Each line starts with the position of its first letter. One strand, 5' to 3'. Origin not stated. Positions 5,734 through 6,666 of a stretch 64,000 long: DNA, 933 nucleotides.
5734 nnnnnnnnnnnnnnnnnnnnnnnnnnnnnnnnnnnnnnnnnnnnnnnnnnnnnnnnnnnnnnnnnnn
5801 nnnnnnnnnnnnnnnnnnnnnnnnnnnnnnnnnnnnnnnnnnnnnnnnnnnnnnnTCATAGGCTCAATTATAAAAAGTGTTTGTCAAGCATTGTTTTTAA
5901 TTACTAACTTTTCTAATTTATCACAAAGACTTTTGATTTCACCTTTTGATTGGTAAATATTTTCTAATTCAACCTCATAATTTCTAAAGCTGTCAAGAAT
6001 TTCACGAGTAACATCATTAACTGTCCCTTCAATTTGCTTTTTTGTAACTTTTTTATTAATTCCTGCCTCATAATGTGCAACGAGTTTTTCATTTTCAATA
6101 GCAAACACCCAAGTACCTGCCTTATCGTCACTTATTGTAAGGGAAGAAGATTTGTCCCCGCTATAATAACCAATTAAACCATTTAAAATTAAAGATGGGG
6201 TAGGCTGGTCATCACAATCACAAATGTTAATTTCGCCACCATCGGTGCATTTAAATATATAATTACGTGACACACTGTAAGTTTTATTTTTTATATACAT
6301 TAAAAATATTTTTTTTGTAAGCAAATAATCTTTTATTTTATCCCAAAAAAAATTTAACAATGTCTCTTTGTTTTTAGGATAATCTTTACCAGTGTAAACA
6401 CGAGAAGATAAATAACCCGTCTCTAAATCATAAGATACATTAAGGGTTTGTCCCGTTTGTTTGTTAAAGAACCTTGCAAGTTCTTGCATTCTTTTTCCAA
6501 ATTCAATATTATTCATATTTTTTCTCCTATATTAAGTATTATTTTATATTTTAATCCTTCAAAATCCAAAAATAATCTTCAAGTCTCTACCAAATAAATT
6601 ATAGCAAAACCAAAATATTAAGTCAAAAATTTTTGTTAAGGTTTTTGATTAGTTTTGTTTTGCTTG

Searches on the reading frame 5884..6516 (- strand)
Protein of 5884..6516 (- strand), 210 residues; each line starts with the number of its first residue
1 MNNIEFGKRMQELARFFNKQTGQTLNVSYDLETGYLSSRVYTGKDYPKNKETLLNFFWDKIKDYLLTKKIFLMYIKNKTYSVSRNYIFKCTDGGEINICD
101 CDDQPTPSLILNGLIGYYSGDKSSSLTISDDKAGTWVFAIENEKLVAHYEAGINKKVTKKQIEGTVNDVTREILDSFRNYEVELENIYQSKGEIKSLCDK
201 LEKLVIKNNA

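Call 13: search_protein_families(library=pfam, proteins=[window:5884-6516:-], max_evalue=0.01)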
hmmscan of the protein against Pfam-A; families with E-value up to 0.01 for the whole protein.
window:5884-6516:- (210 aa): 0 families

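Call 88: search_protein_families(library=phrogs, proteins=[window:5884-6516:-], max_evalue=0.01)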
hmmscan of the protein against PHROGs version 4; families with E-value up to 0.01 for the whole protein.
window:5884-6516:- (210 aa): 1 family
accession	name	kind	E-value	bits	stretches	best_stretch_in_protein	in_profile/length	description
phrog_32662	-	unknown function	0.0028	19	1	116-155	18-57/69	-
